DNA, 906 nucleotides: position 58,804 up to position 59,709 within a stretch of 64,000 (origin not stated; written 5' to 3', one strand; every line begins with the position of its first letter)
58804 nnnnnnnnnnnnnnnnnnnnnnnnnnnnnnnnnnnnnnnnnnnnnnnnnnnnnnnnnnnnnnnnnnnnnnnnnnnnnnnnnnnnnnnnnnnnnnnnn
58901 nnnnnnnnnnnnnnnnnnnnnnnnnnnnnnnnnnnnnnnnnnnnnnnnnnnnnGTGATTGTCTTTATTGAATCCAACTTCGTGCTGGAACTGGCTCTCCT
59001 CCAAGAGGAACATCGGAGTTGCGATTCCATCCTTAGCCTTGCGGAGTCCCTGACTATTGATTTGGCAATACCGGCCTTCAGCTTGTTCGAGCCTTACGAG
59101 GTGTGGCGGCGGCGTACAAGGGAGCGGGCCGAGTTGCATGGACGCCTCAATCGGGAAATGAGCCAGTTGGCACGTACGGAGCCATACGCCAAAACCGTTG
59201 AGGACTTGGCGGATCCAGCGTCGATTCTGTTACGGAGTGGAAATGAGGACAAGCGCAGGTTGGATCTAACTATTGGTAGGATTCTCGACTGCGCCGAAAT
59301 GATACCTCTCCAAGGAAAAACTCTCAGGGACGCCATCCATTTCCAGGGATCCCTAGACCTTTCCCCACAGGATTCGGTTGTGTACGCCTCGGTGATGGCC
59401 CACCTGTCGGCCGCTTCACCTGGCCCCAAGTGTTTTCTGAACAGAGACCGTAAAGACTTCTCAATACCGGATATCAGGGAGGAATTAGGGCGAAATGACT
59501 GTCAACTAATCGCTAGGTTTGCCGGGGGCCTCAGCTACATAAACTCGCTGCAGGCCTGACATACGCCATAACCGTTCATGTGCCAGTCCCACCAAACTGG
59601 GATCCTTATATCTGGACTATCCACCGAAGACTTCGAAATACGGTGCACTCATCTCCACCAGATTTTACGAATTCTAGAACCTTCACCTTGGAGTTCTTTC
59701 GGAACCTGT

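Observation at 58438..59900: Low-GC islet right after tRNA-Ala with a coupled pair of predicted nuclease-fold proteins (PD-(D/E)xK-like + PIN-like): candidate novel toxin-antitoxin/defence module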

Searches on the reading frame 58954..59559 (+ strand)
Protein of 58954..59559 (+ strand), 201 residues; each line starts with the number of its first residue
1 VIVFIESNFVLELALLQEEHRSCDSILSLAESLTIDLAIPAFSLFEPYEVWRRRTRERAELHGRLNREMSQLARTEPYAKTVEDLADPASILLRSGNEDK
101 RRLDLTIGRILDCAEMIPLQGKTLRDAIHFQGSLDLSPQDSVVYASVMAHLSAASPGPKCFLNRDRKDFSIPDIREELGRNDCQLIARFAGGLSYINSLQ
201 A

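Call 6: search_protein_families(library=pfam, proteins=[window:58954-59559:+], max_evalue=1)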
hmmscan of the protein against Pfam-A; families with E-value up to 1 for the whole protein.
window:58954-59559:+ (201 aa): 1 family
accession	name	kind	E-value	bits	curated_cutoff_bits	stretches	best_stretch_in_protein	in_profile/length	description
PF16289.11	PIN_12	-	5.3e-08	33.9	32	1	3-169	1-172/172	PIN domain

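Call 7: search_protein_families(library=padloc, proteins=[window:58954-59559:+], max_evalue=1)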
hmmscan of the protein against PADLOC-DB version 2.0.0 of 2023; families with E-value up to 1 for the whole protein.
window:58954-59559:+ (201 aa): 0 families

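Call 8: search_protein_families(library=ncbifam, proteins=[window:58954-59559:+], max_evalue=1)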
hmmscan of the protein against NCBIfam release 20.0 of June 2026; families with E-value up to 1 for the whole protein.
window:58954-59559:+ (201 aa): 0 families

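Call 10: find_homologous_proteins(query=window:58954-59559:+)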
Query window:58954-59559:+ (201 aa): 518 proteins with E <= 0.001 among 941 candidates; the best 120 are listed.
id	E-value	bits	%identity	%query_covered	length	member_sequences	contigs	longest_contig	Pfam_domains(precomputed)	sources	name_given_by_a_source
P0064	3.8e-118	410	95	100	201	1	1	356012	PF16289.12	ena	-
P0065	7.0e-115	399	93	100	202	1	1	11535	PF16289.12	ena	-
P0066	1.2e-105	369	87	100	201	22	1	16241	PF16289.12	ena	-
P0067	1.2e-105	369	85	100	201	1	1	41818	PF16289.12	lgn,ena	-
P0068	1.2e-104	366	83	100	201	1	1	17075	PF16289.12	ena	-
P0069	4.0e-103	361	83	100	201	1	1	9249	-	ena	-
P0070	1.4e-102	359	83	100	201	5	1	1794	PF16289.12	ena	-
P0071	2.8e-101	355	83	100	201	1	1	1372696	PF16289.12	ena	-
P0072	1.7e-100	353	83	100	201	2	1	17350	PF16289.12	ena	-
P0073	1.8e-100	352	88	92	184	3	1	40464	PF16289.12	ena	-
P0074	2.6e-100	352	82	100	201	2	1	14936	PF16289.12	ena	-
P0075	3.5e-100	352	82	100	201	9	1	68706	PF16289.12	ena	-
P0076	4.5e-100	351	81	100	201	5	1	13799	-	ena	-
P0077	1.6e-99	349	81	100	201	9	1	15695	PF16289.12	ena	-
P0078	2.0e-99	349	81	100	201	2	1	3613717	PF16289.12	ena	-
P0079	2.2e-99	349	80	100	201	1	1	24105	PF16289.12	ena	-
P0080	8.2e-99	347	80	100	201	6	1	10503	PF16289.12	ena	-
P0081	6.2e-98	344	80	100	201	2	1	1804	PF16289.12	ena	-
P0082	7.9e-98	344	80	99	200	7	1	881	PF01850.28,PF16289.12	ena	-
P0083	1.4e-97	343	81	100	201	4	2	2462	PF16289.12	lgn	-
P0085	5.5e-96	338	79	100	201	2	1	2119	PF16289.12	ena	-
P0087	8.5e-95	334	78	100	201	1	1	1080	PF16289.12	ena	-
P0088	2.0e-94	333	79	97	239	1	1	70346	PF16289.12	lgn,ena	-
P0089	2.9e-94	332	79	99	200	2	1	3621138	PF16289.12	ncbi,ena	-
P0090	3.5e-94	332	78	100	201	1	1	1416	PF16289.12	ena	-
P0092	5.4e-93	328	79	100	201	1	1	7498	PF16289.12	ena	-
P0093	3.8e-92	325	76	100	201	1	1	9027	PF16289.12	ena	-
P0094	5.8e-92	325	77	99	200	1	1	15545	PF16289.12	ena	-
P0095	3.2e-90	319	77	100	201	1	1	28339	PF16289.12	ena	-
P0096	5.5e-90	318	76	100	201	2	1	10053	PF16289.12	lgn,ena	-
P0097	9.8e-89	314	73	100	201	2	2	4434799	PF16289.12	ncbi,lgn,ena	-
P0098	2.5e-87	310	74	100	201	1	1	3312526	PF16289.12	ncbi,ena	-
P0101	7.0e-69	249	59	99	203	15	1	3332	PF16289.12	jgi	jgi:predicted nucleic acid-binding protein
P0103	9.7e-67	242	57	98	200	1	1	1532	PF16289.12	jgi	jgi:predicted nucleic acid-binding protein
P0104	2.2e-65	238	56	98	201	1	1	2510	PF16289.12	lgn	-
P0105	3.1e-63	231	56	99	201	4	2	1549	PF16289.12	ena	-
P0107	3.2e-62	228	54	100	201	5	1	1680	PF16289.12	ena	-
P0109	1.3e-61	226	57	98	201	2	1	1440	PF01850.28,PF16289.12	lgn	-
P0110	1.7e-61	225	55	98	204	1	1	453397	PF16289.12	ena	-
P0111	3.6e-61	224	55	99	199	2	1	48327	PF01850.28,PF16289.12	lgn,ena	-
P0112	4.0e-61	224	55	99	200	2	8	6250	PF01850.28,PF16289.12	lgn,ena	-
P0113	1.2e-60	223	56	99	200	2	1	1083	PF01850.28,PF16289.12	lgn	-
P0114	1.5e-60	222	54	98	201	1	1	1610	PF16289.12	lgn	-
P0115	1.8e-60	222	57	96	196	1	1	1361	PF16289.12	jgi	jgi:predicted nucleic acid-binding protein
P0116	2.8e-60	221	53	99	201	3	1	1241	PF16289.12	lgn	-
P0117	8.2e-60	220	54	98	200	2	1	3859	PF01850.28,PF16289.12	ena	-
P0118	8.9e-60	220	55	98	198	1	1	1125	PF16289.12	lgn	-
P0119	1.0e-59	220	54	98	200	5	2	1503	PF01850.28,PF16289.12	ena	-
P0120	1.3e-59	219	54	99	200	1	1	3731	PF16289.12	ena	-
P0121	2.0e-59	219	51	99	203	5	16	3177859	PF01850.28,PF16289.12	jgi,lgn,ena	jgi:predicted nucleic acid-binding protein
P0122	2.1e-59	219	53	99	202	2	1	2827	PF16289.12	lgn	-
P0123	2.7e-59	218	52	99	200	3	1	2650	PF16289.12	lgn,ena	-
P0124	2.9e-59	218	52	99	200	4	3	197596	PF16289.12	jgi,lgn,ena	jgi:predicted nucleic acid-binding protein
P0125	3.0e-59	218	54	99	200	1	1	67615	PF16289.12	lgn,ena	-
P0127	3.6e-59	218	54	97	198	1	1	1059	PF01850.28,PF16289.12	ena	-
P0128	4.6e-59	217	54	98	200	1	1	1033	PF16289.12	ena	-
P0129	6.6e-59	217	53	98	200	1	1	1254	PF01850.28,PF16289.12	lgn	-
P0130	8.1e-59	217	52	99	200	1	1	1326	PF16289.12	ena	-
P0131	2.9e-58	215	50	99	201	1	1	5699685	PF16289.12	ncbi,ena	-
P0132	3.4e-58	215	51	99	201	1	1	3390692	PF16289.12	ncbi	-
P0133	4.0e-58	214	51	99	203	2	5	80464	PF16289.12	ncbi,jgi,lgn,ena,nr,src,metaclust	ncbi:MAG: hypothetical protein DMF64_09570 [Acidobacteria bacterium]|nr:MAG: hypothetical protein DM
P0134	4.5e-58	214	53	99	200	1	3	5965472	PF16289.12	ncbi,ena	-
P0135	5.0e-58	214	51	99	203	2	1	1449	PF16289.12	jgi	jgi:predicted nucleic acid-binding protein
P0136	5.1e-58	214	53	99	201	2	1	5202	PF16289.12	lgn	-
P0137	8.1e-58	213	56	99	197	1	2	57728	PF01850.28,PF16289.12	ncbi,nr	ncbi:MAG: PIN domain-containing protein [Chloroflexi bacterium]|nr:PIN domain-containing protein [Ch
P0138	8.3e-58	213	53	99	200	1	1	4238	PF16289.12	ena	-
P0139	8.7e-58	213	52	99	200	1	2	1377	PF16289.12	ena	-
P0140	9.4e-58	213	52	99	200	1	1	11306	PF16289.12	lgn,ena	-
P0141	1.0e-57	213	51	99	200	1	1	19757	PF16289.12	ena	-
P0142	1.1e-57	213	52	99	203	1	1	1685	PF16289.12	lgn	-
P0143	1.1e-57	213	52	99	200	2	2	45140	PF16289.12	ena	-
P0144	1.4e-57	213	52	99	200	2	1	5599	PF16289.12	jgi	jgi:predicted nucleic acid-binding protein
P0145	1.6e-57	212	53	99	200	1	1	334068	PF16289.12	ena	-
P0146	1.7e-57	212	49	99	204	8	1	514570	PF16289.12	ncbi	ncbi:MAG: PIN domain-containing protein [Pyrinomonadaceae bacterium]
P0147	2.1e-57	212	50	99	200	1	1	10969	PF01850.28,PF16289.12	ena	-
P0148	2.5e-57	212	50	99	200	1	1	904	PF01850.28,PF16289.12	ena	-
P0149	3.2e-57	211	52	99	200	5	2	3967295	PF16289.12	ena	-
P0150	3.5e-57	211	52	98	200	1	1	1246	PF01850.28,PF16289.12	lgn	-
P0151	3.8e-57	211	50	99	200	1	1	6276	PF16289.12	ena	-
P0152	4.2e-57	211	48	99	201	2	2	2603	PF16289.12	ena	-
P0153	5.0e-57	211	52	98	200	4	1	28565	PF16289.12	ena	-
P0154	7.4e-57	210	50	99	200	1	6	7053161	PF01850.28,PF16289.12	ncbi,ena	-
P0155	1.0e-56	210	52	99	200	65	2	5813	PF01850.28,PF16289.12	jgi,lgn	jgi:predicted nucleic acid-binding protein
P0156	1.0e-56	210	52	99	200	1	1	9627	PF01850.28,PF16289.12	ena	-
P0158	1.6e-56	209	50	99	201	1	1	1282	PF16289.12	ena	-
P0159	1.7e-56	209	50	100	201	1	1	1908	PF16289.12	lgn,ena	-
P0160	1.9e-56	209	50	99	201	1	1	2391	PF16289.12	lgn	-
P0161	2.1e-56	209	52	98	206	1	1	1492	PF01850.28,PF16289.12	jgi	-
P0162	4.1e-56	208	47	99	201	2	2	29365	PF16289.12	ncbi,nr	ncbi:MAG: PIN domain-containing protein [Blastocatellia bacterium]|nr:PIN domain-containing protein 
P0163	4.3e-56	208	52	99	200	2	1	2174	PF01850.28,PF16289.12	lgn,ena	-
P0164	8.3e-56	207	49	99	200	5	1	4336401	PF01850.28,PF16289.12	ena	-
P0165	9.3e-56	207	51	99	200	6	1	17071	PF16289.12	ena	-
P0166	9.7e-56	207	51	99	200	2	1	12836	PF16289.12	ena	-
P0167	1.1e-55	206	51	99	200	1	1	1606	PF01850.28,PF16289.12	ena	-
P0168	1.4e-55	206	51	99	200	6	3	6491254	PF16289.12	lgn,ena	-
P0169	2.4e-55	205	49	99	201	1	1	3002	PF16289.12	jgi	jgi:predicted nucleic acid-binding protein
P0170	3.3e-55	205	48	99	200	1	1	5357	PF16289.12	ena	-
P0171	5.9e-55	204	52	98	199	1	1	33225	PF16289.12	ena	-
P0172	9.0e-55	203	50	99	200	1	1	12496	PF16289.12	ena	-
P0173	2.0e-54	202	48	99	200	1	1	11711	PF16289.12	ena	-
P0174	2.1e-54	202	48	99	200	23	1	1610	PF01850.28,PF16289.12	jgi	jgi:predicted nucleic acid-binding protein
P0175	3.5e-54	202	50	99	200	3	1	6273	PF16289.12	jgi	jgi:predicted nucleic acid-binding protein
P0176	3.8e-54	201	48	97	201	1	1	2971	PF16289.12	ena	-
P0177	5.3e-54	201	51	99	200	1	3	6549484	PF16289.12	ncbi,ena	-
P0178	5.5e-54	201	50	99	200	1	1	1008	PF16289.12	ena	-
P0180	5.8e-54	201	49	96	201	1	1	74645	PF01850.28,PF16289.12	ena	-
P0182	1.1e-53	200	49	99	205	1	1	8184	PF16289.12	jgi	jgi:predicted nucleic acid-binding protein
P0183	1.2e-53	200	49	99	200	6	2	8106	PF16289.12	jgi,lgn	jgi:predicted nucleic acid-binding protein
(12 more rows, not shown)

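Call 15: find_encoding_contigs(protein=P0131, flank=5000, max_places=2)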
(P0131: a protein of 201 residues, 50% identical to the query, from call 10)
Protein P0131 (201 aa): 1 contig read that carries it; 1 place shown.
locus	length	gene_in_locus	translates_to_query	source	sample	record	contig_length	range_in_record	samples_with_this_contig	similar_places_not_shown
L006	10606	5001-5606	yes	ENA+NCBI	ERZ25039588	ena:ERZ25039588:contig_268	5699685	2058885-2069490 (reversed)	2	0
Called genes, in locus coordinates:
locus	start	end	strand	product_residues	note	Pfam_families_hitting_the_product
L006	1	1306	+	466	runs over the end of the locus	PF00278:Orn_DAP_Arg_deC, PF01168:Ala_racemase_N (weak), PF02784:Orn_Arg_deC_N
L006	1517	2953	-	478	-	PF00083:Sugar_tr, PF07690:MFS_1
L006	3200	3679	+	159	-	-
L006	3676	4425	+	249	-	PF03372:Exo_endo_phos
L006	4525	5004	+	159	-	-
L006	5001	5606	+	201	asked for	PF16289:PIN_12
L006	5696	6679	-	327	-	PF02082:Rrf2 (faint), PF08220:HTH_DeoR (weak), PF08279:HTH_11, PF13412:HTH_24 (faint), PF19187:HTH_PafC (faint), PF13280:WYL, PF25583:WCX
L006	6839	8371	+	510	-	PF04715:, PF00425:Chorismate_bind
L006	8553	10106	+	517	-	PF24316:Tli3 (faint), PF13088:BNR_2 (faint), PF02012:BNR (faint)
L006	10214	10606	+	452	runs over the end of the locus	PF00144:Beta-lactamase, PF11954:DUF3471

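Call 16: find_encoding_contigs(protein=P0154, flank=5000, max_places=3)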
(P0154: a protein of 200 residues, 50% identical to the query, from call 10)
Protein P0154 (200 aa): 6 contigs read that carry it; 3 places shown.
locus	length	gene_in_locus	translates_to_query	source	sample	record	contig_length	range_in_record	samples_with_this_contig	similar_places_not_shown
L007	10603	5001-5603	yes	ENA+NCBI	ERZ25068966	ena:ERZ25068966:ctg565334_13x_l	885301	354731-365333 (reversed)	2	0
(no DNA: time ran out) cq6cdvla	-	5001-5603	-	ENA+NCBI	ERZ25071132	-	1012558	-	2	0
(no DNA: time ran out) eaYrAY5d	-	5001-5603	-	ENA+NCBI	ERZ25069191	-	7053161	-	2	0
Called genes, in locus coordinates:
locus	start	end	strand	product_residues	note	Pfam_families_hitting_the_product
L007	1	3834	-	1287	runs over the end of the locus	PF13195:DUF4011, PF13086:AAA_11, PF13245:AAA_19 (faint), PF13604:AAA_30 (weak), PF13086:AAA_11 (weak), PF13087:AAA_12, PF18741:MTES_1575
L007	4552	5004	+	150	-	-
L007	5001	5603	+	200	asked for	PF01850:PIN (faint), PF16289:PIN_12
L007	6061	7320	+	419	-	PF01408:GFO_IDH_MocA, PF21252:Glyco_hydro_109_C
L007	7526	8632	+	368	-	-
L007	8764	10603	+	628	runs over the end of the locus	PF13174:TPR_6 (faint), PF13231:PMT_2, PF13432:TPR_16 (faint), PF13428:TPR_14 (faint), PF00515:TPR_1 (faint), PF07719:TPR_2 (faint), PF13176:TPR_7 (faint), PF13424:TPR_12 (weak), +4 more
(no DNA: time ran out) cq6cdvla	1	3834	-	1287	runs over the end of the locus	PF13195:DUF4011, PF13086:AAA_11, PF13245:AAA_19 (faint), PF13604:AAA_30 (weak), PF13086:AAA_11 (weak), PF13087:AAA_12, PF18741:MTES_1575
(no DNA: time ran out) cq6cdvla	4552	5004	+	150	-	-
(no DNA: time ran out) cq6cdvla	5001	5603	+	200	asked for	PF01850:PIN (faint), PF16289:PIN_12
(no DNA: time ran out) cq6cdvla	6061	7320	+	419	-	PF01408:GFO_IDH_MocA, PF21252:Glyco_hydro_109_C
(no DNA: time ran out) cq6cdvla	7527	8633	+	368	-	-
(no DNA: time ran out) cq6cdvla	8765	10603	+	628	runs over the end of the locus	PF13174:TPR_6 (faint), PF13231:PMT_2, PF13432:TPR_16 (faint), PF13428:TPR_14 (faint), PF00515:TPR_1 (faint), PF07719:TPR_2 (faint), PF13176:TPR_7 (faint), PF13424:TPR_12 (weak), +4 more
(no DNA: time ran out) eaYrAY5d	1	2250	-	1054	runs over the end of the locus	-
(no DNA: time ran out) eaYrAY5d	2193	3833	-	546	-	PF13195:DUF4011, PF00270:DEAD (weak), PF04851:ResIII (weak), PF13086:AAA_11, PF13245:AAA_19 (weak), PF13604:AAA_30 (weak)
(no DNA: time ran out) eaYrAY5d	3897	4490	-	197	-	-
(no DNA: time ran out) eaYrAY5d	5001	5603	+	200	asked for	PF01850:PIN (faint), PF16289:PIN_12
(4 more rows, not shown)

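Call 29: find_related_loci(query=A4, collection=genome_contigs, flank=4000)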
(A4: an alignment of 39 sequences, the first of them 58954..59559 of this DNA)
Query A4 (201 aa) in genome_contigs; peptide patterns used: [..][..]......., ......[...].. (x = any residue, [..] = any of these).
224 stretches matched a pattern; 210 encode a relative of the query (tblastn E <= 1e-3); the best 80 are kept; 80 distinct loci.
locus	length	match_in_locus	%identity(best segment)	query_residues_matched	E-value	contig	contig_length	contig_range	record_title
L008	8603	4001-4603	82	1-201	9e-108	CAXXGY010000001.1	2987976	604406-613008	MAG: Dehalococcoidia bacterium isolate ef083763-748f-45eb-9ac4-f22ebc1e21af genome assembly, contig: contig_1, whole gen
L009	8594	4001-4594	78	1-198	2e-100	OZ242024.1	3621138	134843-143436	MAG: Dehalococcoidia bacterium isolate d43f8009-68d3-414f-887a-1f958e937587 genome assembly, chromosome: 1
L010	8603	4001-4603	74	1-201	1e-95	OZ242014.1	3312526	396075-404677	MAG: Dehalococcoidia bacterium isolate dc00a5be-81f4-4acd-b4e2-246381d7a392 genome assembly, chromosome: 1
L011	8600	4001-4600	73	1-200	2e-95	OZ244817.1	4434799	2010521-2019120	MAG: Dehalococcoidia bacterium isolate 600c9aab-54a7-483e-8747-7fd718dfbb6a genome assembly, chromosome: 1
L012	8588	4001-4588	55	2-197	2e-67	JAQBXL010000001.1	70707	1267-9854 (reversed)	MAG: Chloroflexota bacterium isolate casp150-mb.275 NODE_910_length_70707_cov_0.180404, whole genome shotgun sequence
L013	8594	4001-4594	51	1-198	5e-67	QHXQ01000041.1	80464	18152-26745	MAG: Acidobacteria bacterium isolate gp4 AA16 14_0919_09_20cm_scaffold_46_curated, whole genome shotgun sequence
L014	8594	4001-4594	53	1-198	8e-66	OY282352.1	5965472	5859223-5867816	MAG: uncultured Latescibacteria bacterium genome assembly, chromosome: 1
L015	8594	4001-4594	49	1-198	3e-65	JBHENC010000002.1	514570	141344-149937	MAG: Pyrinomonadaceae bacterium isolate S4_bin.28.strict S4_NODE_2, whole genome shotgun sequence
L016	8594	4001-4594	52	1-198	3e-65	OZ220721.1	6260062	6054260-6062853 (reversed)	MAG: Candidatus Latescibacterota bacterium isolate 1fb1e748-2903-4aab-acc2-5860c344c101 genome assembly, chromosome: 1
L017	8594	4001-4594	50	1-198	2e-64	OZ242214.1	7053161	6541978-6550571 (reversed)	MAG: Candidatus Latescibacterota bacterium isolate f171f34e-caa5-40bf-9919-1f3307ea572d genome assembly, chromosome: 1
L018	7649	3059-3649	51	1-197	2e-64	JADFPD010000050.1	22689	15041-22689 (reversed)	MAG: Chloroflexota bacterium isolate B71T1B5 B71T1B5_NODE1892, whole genome shotgun sequence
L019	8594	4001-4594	50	1-198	3e-64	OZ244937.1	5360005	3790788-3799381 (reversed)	MAG: Candidatus Latescibacterota bacterium isolate 1c493fcc-a489-4500-a9bd-4f4019e95c1e genome assembly, chromosome: 1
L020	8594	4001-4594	48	1-198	3e-63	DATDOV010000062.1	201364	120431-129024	MAG TPA_asm: Blastocatellia bacterium isolate SMAG_U7903 k141_3531675, whole genome shotgun sequence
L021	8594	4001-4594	51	1-198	9e-62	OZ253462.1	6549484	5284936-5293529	MAG: Candidatus Latescibacterota bacterium isolate 85c596c4-e601-42f5-bc00-22a25924bb3e genome assembly, chromosome: 1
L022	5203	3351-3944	45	1-198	3e-61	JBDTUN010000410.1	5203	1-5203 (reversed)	MAG: Acidobacteriota bacterium isolate cluster3_bin.45 NODE_89746_length_5203_cov_6.307110, whole genome shotgun sequenc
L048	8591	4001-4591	48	1-198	1e-54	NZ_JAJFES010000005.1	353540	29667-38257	Massilia sp. IC2-278 NODE_5_length_353540_cov_26.398692, whole genome shotgun sequence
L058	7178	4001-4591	43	1-198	7e-52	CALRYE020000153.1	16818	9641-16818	MAG: Janthinobacterium lividum isolate JJ-M6D1-105-6-mx-bin648 genome assembly, contig: JJ-M6D1-105-C500, whole genome s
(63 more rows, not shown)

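Call 31: search_solved_structures(query=A4, max_evalue=10, show_alignments=2)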
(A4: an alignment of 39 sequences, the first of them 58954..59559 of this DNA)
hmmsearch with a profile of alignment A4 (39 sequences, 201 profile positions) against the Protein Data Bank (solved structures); distinct sequences matched with E-value up to 10: 7.
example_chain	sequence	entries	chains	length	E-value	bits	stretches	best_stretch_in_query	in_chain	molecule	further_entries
7xli_A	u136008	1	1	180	0.33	13.7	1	55-110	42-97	Iron-regulated surface determinant protein B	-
3jb9_i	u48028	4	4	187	0.5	13.1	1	71-169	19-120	Pre-mRNA-splicing factor cwf7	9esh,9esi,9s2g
7nhn_Q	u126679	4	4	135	0.56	12.9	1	48-102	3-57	50S ribosomal protein L17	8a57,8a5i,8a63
6sv1_A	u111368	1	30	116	0.64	12.7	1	43-108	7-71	Encapsulated Ferritin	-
9e5c_3q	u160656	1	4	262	0.9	12.2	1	26-78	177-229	Nucleoside diphosphate kinase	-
5da5_A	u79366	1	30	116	1.2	11.9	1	43-108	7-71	Rru_A0973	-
33bf_A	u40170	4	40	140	2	11.2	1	43-108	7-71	Encapsulated ferritin-like protein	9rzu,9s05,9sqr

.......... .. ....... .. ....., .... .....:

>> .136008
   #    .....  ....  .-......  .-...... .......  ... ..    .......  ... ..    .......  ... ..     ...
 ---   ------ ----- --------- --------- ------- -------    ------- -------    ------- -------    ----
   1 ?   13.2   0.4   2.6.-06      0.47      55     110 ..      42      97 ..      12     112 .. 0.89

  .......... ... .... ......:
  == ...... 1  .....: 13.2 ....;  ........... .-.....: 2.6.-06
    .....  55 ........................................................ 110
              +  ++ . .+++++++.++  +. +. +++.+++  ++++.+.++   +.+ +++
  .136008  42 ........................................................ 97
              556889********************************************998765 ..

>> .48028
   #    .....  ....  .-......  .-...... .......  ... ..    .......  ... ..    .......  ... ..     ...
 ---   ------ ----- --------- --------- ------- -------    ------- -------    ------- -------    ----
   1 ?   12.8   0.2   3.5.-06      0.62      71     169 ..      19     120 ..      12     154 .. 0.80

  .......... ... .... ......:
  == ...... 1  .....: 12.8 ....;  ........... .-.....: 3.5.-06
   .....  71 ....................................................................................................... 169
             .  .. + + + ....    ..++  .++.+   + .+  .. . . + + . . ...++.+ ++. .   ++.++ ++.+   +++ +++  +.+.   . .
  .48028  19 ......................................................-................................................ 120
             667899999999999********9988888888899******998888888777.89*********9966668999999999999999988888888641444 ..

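Call 35: predict_structure(alignment_id=A4)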
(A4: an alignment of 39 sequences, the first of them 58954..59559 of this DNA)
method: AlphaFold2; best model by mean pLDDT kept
length: 201 residues; sequences in the alignment: 39
mean_pLDDT: 92.8   pTM: 0.86
mean pLDDT of the five models: 92.8, 92.2, 91.7, 91.0, 90.7
residues with pLDDT >= 90: 162; 70-90: 35; 50-70: 4; < 50: 0
segments of 3 or more residues with pLDDT < 50: none
pLDDT, mean of each block of 10 residues (from residue 1): 96 95 98 98 93 94 94 89 90 91 98 96 96 90 95 92 75 89 94 95 70
secondary structure, 60 per line:
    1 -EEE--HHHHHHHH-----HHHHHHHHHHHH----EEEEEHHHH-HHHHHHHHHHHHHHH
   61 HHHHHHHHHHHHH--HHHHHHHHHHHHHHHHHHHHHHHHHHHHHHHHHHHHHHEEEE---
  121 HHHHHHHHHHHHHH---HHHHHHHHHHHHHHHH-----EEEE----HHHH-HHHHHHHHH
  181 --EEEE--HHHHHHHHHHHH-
elements in order: E2-4 H7-14 H20-31 E36-40 H41-44 H46-73 H76-113 E114-117 H121-134 H138-153 E159-162 H167-170 H172-180 E183-186 H189-200

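Call 52: search_protein_families(library=phrogs, proteins=[window:58954-59559:+], max_evalue=0.1)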
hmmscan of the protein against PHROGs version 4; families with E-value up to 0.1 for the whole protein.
window:58954-59559:+ (201 aa): 0 families

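Call 54: search_protein_families(library=pfam, alignment_id=A4, max_evalue=1)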
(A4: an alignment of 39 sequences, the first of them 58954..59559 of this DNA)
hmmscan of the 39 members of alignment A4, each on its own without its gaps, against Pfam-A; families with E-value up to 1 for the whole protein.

A. member 1, window:58954-59559:+ (201 aa): 1 family
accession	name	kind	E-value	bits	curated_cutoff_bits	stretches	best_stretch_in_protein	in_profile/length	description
PF16289.11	PIN_12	-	5.3e-08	33.9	32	1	3-169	1-172/172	PIN domain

B. families by the number of members that match (of 39 scanned): 21 families
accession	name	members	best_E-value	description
PF16289.11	PIN_12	39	1.9e-14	PIN domain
PF01850.27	PIN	37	4.7e-07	PIN domain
PF24301.1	FraC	12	0.00062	Filament integrity protein FraC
PF13470.12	PIN_3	11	0.016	PIN domain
PF20270.3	CATRA-C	2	0.014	CASPASE and TPR Repeat-Associated C-terminal domain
PF20028.4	VMAP-C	2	0.044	vWA-MoxR associated protein C-terminal domain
PF24267.1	HVO_1552_C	2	0.046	HVO_1552, C-terminal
PF21776.2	TetR_C_44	2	0.074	TetR/AcrR family transcriptional repressors, C-terminal domain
PF20722.2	DUF6830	1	0.0066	Domain of unknown function (DUF6830)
PF25249.1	Ig_CFAP65_7th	1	0.031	CFAP65, seventh Ig-like domain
PF10774.15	DUF4226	1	0.048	Domain of unknown function (DUF4226)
PF21199.3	LAMININ_IV_B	1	0.08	Laminin IV type B domain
PF01524.22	Gemini_V2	1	0.08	Geminivirus V2 protein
PF05141.17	DIT1_PvcA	1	0.09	Pyoverdine/dityrosine biosynthesis protein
PF14769.11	CLAMP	1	0.094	Flagellar C1a complex subunit C1a-32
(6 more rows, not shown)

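Call 75: find_related_loci(query=A4, collection=viral_contigs, flank=5000)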
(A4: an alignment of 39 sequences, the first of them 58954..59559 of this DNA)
Query A4 (201 aa) in viral_contigs; peptide patterns used: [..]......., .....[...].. (x = any residue, [..] = any of these).
11 stretches matched a pattern, but none encodes a relative of the query by tblastn (E <= 1e-3).
